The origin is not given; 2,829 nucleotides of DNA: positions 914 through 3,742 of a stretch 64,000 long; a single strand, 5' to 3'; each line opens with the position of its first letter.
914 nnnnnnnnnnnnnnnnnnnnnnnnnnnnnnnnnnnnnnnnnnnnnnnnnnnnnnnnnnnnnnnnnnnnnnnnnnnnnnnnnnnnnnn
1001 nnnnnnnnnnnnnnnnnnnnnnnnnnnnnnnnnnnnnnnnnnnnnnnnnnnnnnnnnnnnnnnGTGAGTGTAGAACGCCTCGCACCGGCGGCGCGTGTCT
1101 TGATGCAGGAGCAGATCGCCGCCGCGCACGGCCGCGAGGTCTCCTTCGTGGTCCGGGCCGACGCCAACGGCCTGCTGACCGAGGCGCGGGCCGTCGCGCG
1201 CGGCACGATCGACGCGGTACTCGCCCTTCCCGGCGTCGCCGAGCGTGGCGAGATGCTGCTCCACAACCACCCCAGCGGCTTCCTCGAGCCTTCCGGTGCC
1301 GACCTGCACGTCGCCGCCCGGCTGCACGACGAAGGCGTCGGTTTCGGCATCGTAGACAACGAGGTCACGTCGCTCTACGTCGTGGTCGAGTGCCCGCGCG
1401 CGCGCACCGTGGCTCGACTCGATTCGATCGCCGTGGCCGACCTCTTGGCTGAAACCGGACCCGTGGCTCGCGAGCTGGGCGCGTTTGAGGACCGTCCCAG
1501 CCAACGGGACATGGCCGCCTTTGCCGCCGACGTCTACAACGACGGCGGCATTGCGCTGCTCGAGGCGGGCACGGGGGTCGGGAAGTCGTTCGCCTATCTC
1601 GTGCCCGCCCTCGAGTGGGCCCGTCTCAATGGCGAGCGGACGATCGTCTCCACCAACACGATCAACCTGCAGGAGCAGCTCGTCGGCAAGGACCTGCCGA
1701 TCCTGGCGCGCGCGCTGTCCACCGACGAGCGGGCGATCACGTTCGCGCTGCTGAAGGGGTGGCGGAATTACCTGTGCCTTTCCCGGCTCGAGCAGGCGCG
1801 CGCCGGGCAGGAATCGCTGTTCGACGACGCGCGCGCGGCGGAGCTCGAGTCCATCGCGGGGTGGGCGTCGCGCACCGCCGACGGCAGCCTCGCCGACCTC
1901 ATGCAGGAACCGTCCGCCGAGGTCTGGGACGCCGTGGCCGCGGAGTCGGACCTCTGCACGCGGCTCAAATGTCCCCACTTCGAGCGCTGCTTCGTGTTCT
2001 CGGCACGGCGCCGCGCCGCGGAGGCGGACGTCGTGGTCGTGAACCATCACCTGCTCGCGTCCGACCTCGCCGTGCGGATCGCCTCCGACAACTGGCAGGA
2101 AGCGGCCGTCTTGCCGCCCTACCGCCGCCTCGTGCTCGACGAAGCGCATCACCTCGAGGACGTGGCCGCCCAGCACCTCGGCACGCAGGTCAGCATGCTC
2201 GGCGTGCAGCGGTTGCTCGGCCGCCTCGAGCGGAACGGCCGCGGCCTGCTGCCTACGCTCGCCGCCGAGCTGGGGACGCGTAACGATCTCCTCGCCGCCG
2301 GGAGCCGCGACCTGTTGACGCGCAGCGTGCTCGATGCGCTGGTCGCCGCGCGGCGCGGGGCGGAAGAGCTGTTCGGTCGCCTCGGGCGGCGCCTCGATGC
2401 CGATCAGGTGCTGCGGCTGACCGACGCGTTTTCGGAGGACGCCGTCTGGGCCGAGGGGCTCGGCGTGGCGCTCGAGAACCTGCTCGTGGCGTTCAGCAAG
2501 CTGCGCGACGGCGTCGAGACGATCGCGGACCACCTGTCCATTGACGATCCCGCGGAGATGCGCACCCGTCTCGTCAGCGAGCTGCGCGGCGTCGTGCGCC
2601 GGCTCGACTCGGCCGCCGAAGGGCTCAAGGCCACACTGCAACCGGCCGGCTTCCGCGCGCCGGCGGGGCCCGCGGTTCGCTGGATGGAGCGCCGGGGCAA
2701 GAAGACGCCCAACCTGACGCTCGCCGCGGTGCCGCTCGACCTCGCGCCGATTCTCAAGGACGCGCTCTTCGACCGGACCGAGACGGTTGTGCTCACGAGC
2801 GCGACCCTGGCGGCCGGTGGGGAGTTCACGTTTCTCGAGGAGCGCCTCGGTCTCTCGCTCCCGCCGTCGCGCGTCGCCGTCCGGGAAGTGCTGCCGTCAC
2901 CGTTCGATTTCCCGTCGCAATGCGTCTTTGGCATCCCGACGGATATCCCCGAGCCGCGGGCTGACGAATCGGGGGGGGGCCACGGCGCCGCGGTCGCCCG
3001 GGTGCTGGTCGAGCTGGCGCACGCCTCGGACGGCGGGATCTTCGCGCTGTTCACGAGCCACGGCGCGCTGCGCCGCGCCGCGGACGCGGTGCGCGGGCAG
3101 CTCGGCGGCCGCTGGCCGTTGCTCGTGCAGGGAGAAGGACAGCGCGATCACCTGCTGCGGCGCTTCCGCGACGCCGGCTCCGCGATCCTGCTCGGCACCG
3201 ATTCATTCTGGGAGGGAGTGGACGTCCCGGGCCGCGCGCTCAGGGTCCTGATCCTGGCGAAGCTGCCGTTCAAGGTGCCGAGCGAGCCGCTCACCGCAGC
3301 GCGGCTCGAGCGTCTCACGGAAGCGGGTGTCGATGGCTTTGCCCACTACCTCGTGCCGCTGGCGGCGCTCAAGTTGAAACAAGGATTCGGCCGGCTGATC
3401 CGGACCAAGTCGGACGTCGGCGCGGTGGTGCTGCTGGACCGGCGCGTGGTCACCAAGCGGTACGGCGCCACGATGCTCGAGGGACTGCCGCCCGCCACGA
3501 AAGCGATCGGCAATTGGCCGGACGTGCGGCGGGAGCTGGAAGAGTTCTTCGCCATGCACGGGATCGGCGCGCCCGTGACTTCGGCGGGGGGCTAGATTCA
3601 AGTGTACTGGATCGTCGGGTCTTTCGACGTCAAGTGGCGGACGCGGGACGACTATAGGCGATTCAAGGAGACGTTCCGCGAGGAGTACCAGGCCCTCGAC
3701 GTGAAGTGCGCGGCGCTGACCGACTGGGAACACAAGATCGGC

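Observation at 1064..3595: JAMM/JAB (RadC-like) metalloprotease domain fused to the N-terminus of an XPD/DinG-type Fe-S helicase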

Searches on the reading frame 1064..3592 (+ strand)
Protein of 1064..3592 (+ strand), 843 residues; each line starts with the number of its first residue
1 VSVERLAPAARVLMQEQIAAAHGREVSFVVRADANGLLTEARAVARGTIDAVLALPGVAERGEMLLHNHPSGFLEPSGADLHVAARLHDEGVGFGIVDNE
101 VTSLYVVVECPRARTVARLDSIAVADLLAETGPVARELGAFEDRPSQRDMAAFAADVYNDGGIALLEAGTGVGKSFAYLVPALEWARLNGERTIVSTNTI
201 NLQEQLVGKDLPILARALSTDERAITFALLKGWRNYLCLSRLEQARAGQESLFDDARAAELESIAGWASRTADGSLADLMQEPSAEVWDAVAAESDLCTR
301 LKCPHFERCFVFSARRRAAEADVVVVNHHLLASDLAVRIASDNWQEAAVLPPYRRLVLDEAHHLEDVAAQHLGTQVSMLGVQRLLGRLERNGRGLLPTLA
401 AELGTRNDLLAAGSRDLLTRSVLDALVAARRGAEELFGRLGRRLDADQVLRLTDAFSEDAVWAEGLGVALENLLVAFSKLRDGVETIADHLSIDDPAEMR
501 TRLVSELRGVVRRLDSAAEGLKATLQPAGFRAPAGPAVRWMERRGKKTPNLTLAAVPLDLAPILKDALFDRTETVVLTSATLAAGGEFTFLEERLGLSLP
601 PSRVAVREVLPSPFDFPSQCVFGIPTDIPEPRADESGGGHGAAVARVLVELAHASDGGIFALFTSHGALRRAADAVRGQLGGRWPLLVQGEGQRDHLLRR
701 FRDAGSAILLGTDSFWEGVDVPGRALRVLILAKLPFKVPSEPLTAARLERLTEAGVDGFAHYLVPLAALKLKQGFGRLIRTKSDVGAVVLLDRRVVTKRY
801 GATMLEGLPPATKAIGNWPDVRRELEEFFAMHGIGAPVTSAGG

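Call 4: search_protein_families(library=pfam, proteins=[window:1064-3592:+], max_evalue=1)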
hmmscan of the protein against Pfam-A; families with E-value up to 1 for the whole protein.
window:1064-3592:+ (843 aa): 7 families
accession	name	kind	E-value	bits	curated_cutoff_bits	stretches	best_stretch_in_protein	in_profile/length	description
PF13307.12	Helicase_C_2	-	2.9e-41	141.8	25.3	1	648-810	1-169/170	Helicase C-terminal domain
PF00270.35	DEAD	-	7.1e-08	32.8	26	1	162-207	15-62/167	DEAD/DEAH box helicase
PF04002.20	RadC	-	3.3e-06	27.5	22.1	1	13-94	10-98/121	RadC-like JAB domain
PF13481.12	AAA_25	-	0.0011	19.1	27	1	156-191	28-61/195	AAA domain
PF06733.21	DEAD_2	-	0.0027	17.8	21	1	303-377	100-168/172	DEAD_2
PF00271.37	Helicase_C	-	0.015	16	23.5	1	692-736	52-94/110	Helicase conserved C-terminal domain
PF04851.21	ResIII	-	0.036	14.4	22.5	0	159-207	21-70/164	Type III restriction enzyme, res subunit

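Call 5: search_protein_families(library=ncbifam, proteins=[window:1064-3592:+], max_evalue=1)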
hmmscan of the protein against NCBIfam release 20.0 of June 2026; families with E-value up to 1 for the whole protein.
window:1064-3592:+ (843 aa): 9 families
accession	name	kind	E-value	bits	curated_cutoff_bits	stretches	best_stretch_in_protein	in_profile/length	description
NF053712.1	repair_DEAH_YoaA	equivalog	7.7e-166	553.4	680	1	126-813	2-618/630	DNA repair helicase YoaA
NF005981.0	PRK08074.1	equivalog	1.3e-130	437.1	789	1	134-828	249-928/931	ATP-dependent DNA helicase DinG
NF008729.0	PRK11747.1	equivalog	2.8e-120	402.9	598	1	136-813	19-699/703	ATP-dependent DNA helicase DinG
TIGR01407.1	dinG_rel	hypoth_equivalog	1.8e-98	330.9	547.7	1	140-828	243-888/889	putative DnaQ family exonuclease/DinG family helicase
NF005569.0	PRK07246.1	equivalog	5.1e-43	147.5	794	2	640-829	632-819/820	bifunctional DnaQ family exonuclease/ATP-dependent helicase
TIGR03117.2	cas_csf4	equivalog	1.9e-26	92.5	400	3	140-275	126-251/800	type IV CRISPR-associated DEAD/DEAH-box helicase Csf4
TIGR00604.1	rad3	subfamily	1.2e-11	43.9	246.95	2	717-797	597-678/706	DNA repair helicase (rad3)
NF000642.1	PRK00024.1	equivalog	1.2e-05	25.1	180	1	13-91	100-185/212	RadC family protein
TIGR00608.1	radc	subfamily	4.9e-05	23.2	133.85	1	20-90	112-190/218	RadC family protein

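Call 6: find_homologous_proteins(query=window:1064-3592:+, max_evalue=1e-10)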
Query window:1064-3592:+ (843 aa): 6030 proteins with E <= 1e-10 among 8000 candidates; the best 120 are listed.
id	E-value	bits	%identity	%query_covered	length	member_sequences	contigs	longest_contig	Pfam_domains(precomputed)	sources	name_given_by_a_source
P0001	0.0e+0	1707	92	100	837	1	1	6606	PF04002.21,PF00270.36,PF13307.13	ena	-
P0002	0.0e+0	1705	92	100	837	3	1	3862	PF04002.21,PF00270.36,PF13307.13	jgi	jgi:ATP-dependent DNA helicase DinG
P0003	0.0e+0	1699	93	100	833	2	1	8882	PF04002.21,PF00270.36,PF13307.13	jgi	-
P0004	0.0e+0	1677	91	100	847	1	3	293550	PF04002.21,PF00270.36,PF13307.13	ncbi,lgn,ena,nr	ncbi:MAG TPA: helicase C-terminal domain-containing protein [Gemmatimonadales bacterium]|nr:helicase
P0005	0.0e+0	1676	91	100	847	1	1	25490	PF04002.21,PF00270.36,PF13307.13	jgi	-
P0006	0.0e+0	1672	92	98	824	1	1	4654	PF04002.21,PF00270.36,PF13307.13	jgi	jgi:ATP-dependent DNA helicase DinG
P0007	0.0e+0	1666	90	100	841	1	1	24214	PF04002.21,PF00270.36,PF13307.13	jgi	-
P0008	0.0e+0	1664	90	100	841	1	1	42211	PF04002.21,PF00270.36,PF13307.13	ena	-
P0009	0.0e+0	1660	90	100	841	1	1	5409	PF04002.21,PF00270.36,PF13307.13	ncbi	-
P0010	0.0e+0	1660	90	100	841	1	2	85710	PF04002.21,PF00270.36,PF13307.13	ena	-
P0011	0.0e+0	1659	89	100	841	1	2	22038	PF04002.21,PF00270.36,PF13307.13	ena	-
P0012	0.0e+0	1659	90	100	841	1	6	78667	PF04002.21,PF00270.36,PF13307.13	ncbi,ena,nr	ncbi:MAG TPA: helicase C-terminal domain-containing protein [Gemmatimonadales bacterium]|nr:helicase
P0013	0.0e+0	1659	90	100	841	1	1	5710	PF04002.21,PF00270.36,PF13307.13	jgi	-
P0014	0.0e+0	1658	90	100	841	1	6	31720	PF04002.21,PF00270.36,PF13307.13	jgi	-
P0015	0.0e+0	1656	89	100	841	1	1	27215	PF04002.21,PF00270.36,PF13307.13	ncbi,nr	ncbi:MAG: helicase [Gemmatimonadetes bacterium]|nr:MAG: helicase [Gemmatimonadota bacterium]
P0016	0.0e+0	1655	89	100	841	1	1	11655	PF04002.21,PF00270.36,PF13307.13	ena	-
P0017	0.0e+0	1654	89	100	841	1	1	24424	PF04002.21,PF00270.36,PF13307.13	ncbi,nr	ncbi:MAG TPA: helicase C-terminal domain-containing protein [Gemmatimonadales bacterium]|nr:helicase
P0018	0.0e+0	1652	90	100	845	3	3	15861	PF04002.21,PF00270.36,PF13307.13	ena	-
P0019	0.0e+0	1651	89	100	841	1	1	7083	PF04002.21,PF00270.36,PF13307.13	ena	-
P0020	0.0e+0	1650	89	100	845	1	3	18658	PF04002.21,PF00270.36,PF13307.13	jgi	-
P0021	0.0e+0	1648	88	100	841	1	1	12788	PF04002.21,PF00270.36,PF13307.13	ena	-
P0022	0.0e+0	1648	89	100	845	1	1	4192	PF04002.21,PF00270.36,PF13307.13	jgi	-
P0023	0.0e+0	1647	89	100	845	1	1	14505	PF04002.21,PF00270.36,PF13307.13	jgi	jgi:ATP-dependent DNA helicase DinG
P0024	0.0e+0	1647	89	100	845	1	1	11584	PF04002.21,PF00270.36,PF13307.13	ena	-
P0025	0.0e+0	1647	89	100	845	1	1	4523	PF04002.21,PF00270.36,PF13307.13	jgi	-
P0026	0.0e+0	1647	89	100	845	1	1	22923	PF04002.21,PF00270.36,PF13307.13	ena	-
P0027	0.0e+0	1646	89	100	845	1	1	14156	PF04002.21,PF00270.36,PF13307.13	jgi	-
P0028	0.0e+0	1645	89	100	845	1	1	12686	PF04002.21,PF00270.36,PF13307.13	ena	-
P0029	0.0e+0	1645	89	100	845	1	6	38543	PF04002.21,PF00270.36,PF13307.13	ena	-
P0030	0.0e+0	1645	88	100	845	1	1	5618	PF04002.21,PF00270.36,PF13307.13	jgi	-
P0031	0.0e+0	1645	88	100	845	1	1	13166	PF04002.21,PF00270.36,PF13307.13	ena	-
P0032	0.0e+0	1644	89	100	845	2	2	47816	PF04002.21,PF00270.36,PF13307.13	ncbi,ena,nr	ncbi:MAG: helicase [Gemmatimonadetes bacterium]|nr:MAG: helicase [Gemmatimonadota bacterium]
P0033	0.0e+0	1644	89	100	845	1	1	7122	PF04002.21,PF00270.36,PF13307.13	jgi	-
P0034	0.0e+0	1643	89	100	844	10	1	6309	PF04002.21,PF00270.36,PF13307.13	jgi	-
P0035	0.0e+0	1642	88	100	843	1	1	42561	PF04002.21,PF00270.36,PF13307.13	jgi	jgi:ATP-dependent DNA helicase DinG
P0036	0.0e+0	1641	88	100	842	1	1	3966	PF04002.21,PF00270.36,PF13307.13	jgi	jgi:ATP-dependent DNA helicase DinG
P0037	0.0e+0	1638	88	100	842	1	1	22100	PF04002.21,PF00270.36,PF13307.13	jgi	jgi:ATP-dependent DNA helicase DinG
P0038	0.0e+0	1638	88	100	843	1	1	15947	PF04002.21,PF00270.36,PF13307.13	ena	-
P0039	0.0e+0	1637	88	100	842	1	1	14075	PF04002.21,PF00270.36,PF13307.13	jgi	-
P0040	0.0e+0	1637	88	100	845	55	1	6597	PF04002.21,PF00270.36,PF13307.13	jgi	jgi:ATP-dependent DNA helicase DinG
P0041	0.0e+0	1637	88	100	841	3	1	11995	PF04002.21,PF00270.36,PF13307.13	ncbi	-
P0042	0.0e+0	1636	88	100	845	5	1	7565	PF04002.21,PF00270.36,PF13307.13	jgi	-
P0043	0.0e+0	1636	88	100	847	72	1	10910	PF04002.21,PF00270.36,PF13307.13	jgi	-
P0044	0.0e+0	1636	87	100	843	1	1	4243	PF04002.21,PF00270.36,PF13307.13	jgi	jgi:ATP-dependent DNA helicase DinG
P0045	0.0e+0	1635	88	100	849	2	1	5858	PF04002.21,PF00270.36,PF13307.13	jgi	jgi:ATP-dependent DNA helicase DinG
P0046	0.0e+0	1634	88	100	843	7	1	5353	PF04002.21,PF00270.36,PF13307.13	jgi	-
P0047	0.0e+0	1634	88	100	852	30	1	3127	PF04002.21,PF00270.36,PF13307.13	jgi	-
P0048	0.0e+0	1634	88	100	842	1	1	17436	PF04002.21,PF00270.36,PF13307.13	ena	-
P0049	0.0e+0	1633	87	100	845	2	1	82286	PF04002.21,PF00270.36,PF13307.13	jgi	jgi:ATP-dependent DNA helicase DinG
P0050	0.0e+0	1633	87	100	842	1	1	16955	PF04002.21,PF00270.36,PF13307.13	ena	-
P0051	0.0e+0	1632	88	100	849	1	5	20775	PF04002.21,PF00270.36,PF13307.13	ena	-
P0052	0.0e+0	1632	88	100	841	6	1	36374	PF04002.21,PF00270.36,PF13307.13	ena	-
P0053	0.0e+0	1631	88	100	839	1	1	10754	PF04002.21,PF00270.36,PF13307.13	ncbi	ncbi:MAG: helicase C-terminal domain-containing protein [Gemmatimonadales bacterium]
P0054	0.0e+0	1631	88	100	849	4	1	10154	PF04002.21,PF00270.36,PF13307.13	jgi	-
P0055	0.0e+0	1631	88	100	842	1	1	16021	PF04002.21,PF00270.36,PF13307.13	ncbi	-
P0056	0.0e+0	1631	88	100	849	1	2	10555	PF04002.21,PF00270.36,PF13307.13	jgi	-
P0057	0.0e+0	1630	87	99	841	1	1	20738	PF04002.21,PF00270.36,PF13307.13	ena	-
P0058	0.0e+0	1630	89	99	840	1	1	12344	PF04002.21,PF00270.36,PF13307.13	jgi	jgi:ATP-dependent DNA helicase DinG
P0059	0.0e+0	1630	87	100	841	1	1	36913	PF04002.21,PF00270.36,PF13307.13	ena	-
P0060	0.0e+0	1629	88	100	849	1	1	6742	PF04002.21,PF00270.36,PF13307.13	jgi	-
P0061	0.0e+0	1629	88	100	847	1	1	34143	PF04002.21,PF00270.36,PF13307.13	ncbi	-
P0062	0.0e+0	1629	88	100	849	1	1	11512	PF04002.21,PF00270.36,PF13307.13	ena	-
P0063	0.0e+0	1628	87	100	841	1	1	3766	PF04002.21,PF00270.36,PF13307.13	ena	-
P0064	0.0e+0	1628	87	100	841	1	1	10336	PF04002.21,PF00270.36,PF13307.13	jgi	-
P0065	0.0e+0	1628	88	99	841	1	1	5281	PF04002.21,PF00270.36,PF13307.13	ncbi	-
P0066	0.0e+0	1628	87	100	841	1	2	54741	PF04002.21,PF00270.36,PF13307.13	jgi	jgi:ATP-dependent DNA helicase DinG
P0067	0.0e+0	1628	87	99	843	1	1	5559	PF04002.21,PF00270.36,PF13307.13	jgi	-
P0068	0.0e+0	1628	88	99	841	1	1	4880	PF04002.21,PF00270.36,PF13307.13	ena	-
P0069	0.0e+0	1627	87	100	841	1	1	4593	PF04002.21,PF00270.36,PF13307.13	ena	-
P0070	0.0e+0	1627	87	100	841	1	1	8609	PF04002.21,PF00270.36,PF13307.13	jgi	-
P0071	0.0e+0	1627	88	100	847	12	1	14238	PF04002.21,PF00270.36,PF13307.13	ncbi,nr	ncbi:MAG TPA: helicase C-terminal domain-containing protein [Gemmatimonadales bacterium]|nr:helicase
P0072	0.0e+0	1627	87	99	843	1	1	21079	PF04002.21,PF00270.36,PF13307.13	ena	-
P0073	0.0e+0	1626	87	100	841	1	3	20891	PF04002.21,PF00270.36,PF13307.13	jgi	-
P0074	0.0e+0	1626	87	99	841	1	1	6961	PF04002.21,PF00270.36,PF13307.13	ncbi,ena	-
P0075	0.0e+0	1626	87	99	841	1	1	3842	PF04002.21,PF00270.36,PF13307.13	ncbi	-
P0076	0.0e+0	1625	87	100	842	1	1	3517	PF04002.21,PF00270.36,PF13307.13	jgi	-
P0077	0.0e+0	1624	88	99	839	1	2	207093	PF04002.21,PF00270.36,PF13307.13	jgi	jgi:ATP-dependent DNA helicase DinG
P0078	0.0e+0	1623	87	99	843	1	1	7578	PF04002.21,PF00270.36,PF13307.13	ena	-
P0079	0.0e+0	1623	87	99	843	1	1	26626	PF04002.21,PF00270.36,PF13307.13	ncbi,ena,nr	ncbi:MAG TPA: helicase C-terminal domain-containing protein [Gemmatimonadales bacterium]|nr:helicase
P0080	0.0e+0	1623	88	99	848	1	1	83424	PF04002.21,PF00270.36,PF13307.13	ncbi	-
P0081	0.0e+0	1623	87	99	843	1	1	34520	PF04002.21,PF00270.36,PF13307.13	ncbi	-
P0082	0.0e+0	1622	87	100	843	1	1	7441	PF04002.21,PF00270.36,PF13307.13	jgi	-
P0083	0.0e+0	1621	87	99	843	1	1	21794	PF04002.21,PF00270.36,PF13307.13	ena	-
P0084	0.0e+0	1621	87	99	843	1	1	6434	PF04002.21,PF00270.36,PF13307.13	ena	-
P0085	0.0e+0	1621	87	100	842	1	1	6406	PF04002.21,PF00270.36,PF13307.13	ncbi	-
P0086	0.0e+0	1621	87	99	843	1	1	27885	PF04002.21,PF00270.36,PF13307.13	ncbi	ncbi:MAG TPA: helicase C-terminal domain-containing protein [Gemmatimonadales bacterium]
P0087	0.0e+0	1620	87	100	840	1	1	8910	PF04002.21,PF00270.36,PF13307.13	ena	-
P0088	0.0e+0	1620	87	99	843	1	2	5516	PF04002.21,PF00270.36,PF13307.13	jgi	jgi:ATP-dependent DNA helicase DinG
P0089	0.0e+0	1620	87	99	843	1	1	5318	PF04002.21,PF00270.36,PF13307.13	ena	-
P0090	0.0e+0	1619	87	100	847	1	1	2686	PF04002.21,PF00270.36,PF13307.13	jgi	jgi:ATP-dependent DNA helicase DinG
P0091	0.0e+0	1619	87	100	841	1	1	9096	PF04002.21,PF00270.36,PF13307.13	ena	-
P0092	0.0e+0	1619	87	99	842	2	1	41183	PF04002.21,PF00270.36,PF13307.13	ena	-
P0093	0.0e+0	1619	87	99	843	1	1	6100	PF04002.21,PF00270.36,PF13307.13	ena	-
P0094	0.0e+0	1619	87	100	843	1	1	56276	PF04002.21,PF00270.36,PF13307.13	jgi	jgi:ATP-dependent DNA helicase DinG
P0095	0.0e+0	1618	86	100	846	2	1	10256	PF04002.21,PF00270.36,PF13307.13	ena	-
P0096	0.0e+0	1618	86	100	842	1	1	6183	PF04002.21,PF00270.36,PF13307.13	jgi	-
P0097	0.0e+0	1618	87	99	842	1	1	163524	PF04002.21,PF00270.36,PF13307.13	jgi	jgi:ATP-dependent DNA helicase DinG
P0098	0.0e+0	1618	87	100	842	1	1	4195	PF04002.21,PF00270.36,PF13307.13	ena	-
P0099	0.0e+0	1618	87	99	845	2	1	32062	PF04002.21,PF00270.36,PF13307.13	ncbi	ncbi:MAG TPA: helicase C-terminal domain-containing protein [Gemmatimonadales bacterium]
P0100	0.0e+0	1617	87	100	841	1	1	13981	PF04002.21,PF00270.36,PF13307.13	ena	-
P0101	0.0e+0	1617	87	99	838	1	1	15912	PF04002.21,PF00270.36,PF13307.13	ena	-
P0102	0.0e+0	1617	87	100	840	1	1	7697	PF04002.21,PF00270.36,PF13307.13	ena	-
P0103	0.0e+0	1617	87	100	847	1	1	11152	PF04002.21,PF00270.36,PF13307.13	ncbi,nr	ncbi:MAG TPA: helicase C-terminal domain-containing protein [Gemmatimonadales bacterium]|nr:helicase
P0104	0.0e+0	1617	86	100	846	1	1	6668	PF04002.21,PF00270.36,PF13307.13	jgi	-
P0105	0.0e+0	1615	87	100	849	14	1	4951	PF04002.21,PF00270.36,PF13307.13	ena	-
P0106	0.0e+0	1615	87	99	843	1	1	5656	PF04002.21,PF00270.36,PF13307.13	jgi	jgi:ATP-dependent DNA helicase DinG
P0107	0.0e+0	1614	87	99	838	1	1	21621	PF04002.21,PF00270.36,PF13307.13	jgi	-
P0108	0.0e+0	1614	87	100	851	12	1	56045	PF04002.21,PF00270.36,PF13307.13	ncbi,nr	ncbi:MAG: helicase [Gemmatimonadetes bacterium]|nr:MAG: helicase [Gemmatimonadota bacterium]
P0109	0.0e+0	1614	87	100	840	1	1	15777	PF04002.21,PF00270.36,PF13307.13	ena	-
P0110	0.0e+0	1613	87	100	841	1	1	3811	PF04002.21,PF00270.36,PF13307.13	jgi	jgi:ATP-dependent DNA helicase DinG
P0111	0.0e+0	1613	87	99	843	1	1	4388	PF04002.21,PF00270.36,PF13307.13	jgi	jgi:ATP-dependent DNA helicase DinG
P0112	0.0e+0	1612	87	99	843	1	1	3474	PF04002.21,PF00270.36,PF13307.13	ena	-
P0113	0.0e+0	1612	87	99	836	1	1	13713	PF04002.21,PF00270.36,PF13307.13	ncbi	-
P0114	0.0e+0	1611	87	99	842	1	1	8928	PF04002.21,PF00270.36,PF13307.13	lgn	-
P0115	0.0e+0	1611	86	100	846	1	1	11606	PF04002.21,PF00270.36,PF13307.13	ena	-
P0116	0.0e+0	1611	87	100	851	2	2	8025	PF04002.21,PF00270.36,PF13307.13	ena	-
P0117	0.0e+0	1610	87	100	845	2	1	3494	PF04002.21,PF00270.36,PF13307.13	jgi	-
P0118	0.0e+0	1610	87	100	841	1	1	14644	PF04002.21,PF00270.36,PF13307.13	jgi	-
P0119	0.0e+0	1610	87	100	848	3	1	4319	PF04002.21,PF00270.36,PF13307.13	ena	-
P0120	0.0e+0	1610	87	100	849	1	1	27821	PF04002.21,PF00270.36,PF13307.13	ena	-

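Call 18: search_protein_families(library=padloc, proteins=[window:1064-3592:+], max_evalue=0.01)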
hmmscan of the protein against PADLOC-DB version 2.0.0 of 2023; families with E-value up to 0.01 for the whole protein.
window:1064-3592:+ (843 aa): 10 families
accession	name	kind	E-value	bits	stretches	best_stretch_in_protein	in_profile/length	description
PDLC01439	typeIV_DinG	-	2e-125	417.7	1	137-817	10-565/575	CAS-IV-A; associated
PDLC01729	typeIV_DinG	-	1e-55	187.7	1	125-794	10-616/666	Csf4_0_IVA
PDLC01730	typeIV_DinG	-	2.5e-23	80.3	3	142-340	120-318/802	Csf4_1_IVA1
PDLC01321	typeIV_DinG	-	9.9e-19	65.6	2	159-395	14-228/559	CAS-IV-A; associated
PDLC01007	typeIV_DinG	-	1.2e-15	55.1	2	159-209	14-65/676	CRISPR type AFERR-associated DEAD/DEAH-box helicase Csf4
PDLC01731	typeIV_DinG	-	3.2e-12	44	1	546-795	261-491/526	Csf4_2_IVA1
PDLC04986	PDC-S28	-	1.1e-05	22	1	717-814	400-489/831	-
PDLC01732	typeIV_DinG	-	2e-05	21.6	1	700-795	501-591/648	Csf4_3_IVE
PDLC04987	PDC-S28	-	3.6e-05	20.3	1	698-795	380-468/846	-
PDLC02422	PprDinG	-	0.0039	13.4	1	239-333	260-348/930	-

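Call 19: search_solved_structures(query=window:1064-3592:+, max_evalue=0.01, show_alignments=0)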
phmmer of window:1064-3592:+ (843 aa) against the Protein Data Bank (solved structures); distinct sequences matched with E-value up to 0.01: 15.
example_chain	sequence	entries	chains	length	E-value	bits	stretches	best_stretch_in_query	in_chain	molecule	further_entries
6fwr_A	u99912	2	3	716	8.9e-43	149.8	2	532-810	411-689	ATP-dependent DNA helicase DinG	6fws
8zef_A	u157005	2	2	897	2.9e-30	108.4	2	621-801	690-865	3'-5' exonuclease DinG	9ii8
8s35_M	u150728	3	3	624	1.7e-13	53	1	144-270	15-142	DEAD/DEAH box helicase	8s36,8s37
9p55_A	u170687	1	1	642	8e-12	47.4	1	696-796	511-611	ATP-dependent DNA helicase XPD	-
4a15_A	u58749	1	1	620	9.6e-12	47.2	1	696-797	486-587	ATP-DEPENDENT DNA HELICASE TA0057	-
5h8w_A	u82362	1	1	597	2.2e-11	46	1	696-796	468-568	ATP-dependent DNA helicase Ta0057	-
2vsf_A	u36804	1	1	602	2.7e-11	45.7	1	696-797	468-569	DNA REPAIR HELICASE RAD3 RELATED PROTEIN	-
8rev_A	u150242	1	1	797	2.9e-06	29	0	711-799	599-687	ATP-dependent DNA helicase CHL1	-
5fmf_Y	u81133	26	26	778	0.00016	23.3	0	706-800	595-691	DNA REPAIR HELICASE RAD3 | General transcription and DNA repair factor IIH helicase subunit XPD | General transcription and DNA repair factor IIH helicase subun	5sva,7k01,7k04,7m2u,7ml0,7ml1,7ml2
5oqj_0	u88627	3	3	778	0.00016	23.2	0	706-800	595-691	DNA repair helicase RAD3 | General transcription and DNA repair factor IIH helicase subunit XPD | General transcription and DNA repair factor IIH helicase subun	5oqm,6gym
8ebt_B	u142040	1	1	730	0.0065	18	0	705-796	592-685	General transcription and DNA repair factor IIH helicase subunit XPD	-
29vf_1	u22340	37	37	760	0.0073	17.8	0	705-796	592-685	TFIIH basal transcription factor complex helicase XPD subunit | General transcription and DNA repair factor IIH helicase subunit XPD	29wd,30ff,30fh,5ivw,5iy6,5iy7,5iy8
8ebs_B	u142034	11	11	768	0.0076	17.7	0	705-796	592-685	General transcription and DNA repair factor IIH helicase subunit XPD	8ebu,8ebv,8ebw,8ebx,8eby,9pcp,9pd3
28jm_B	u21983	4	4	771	0.0077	17.7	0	705-796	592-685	TFIIH basal transcription factor complex helicase XPD subunit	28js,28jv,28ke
6nmi_B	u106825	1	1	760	0.0086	17.6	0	705-796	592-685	General transcription and DNA repair factor IIH helicase subunit XPD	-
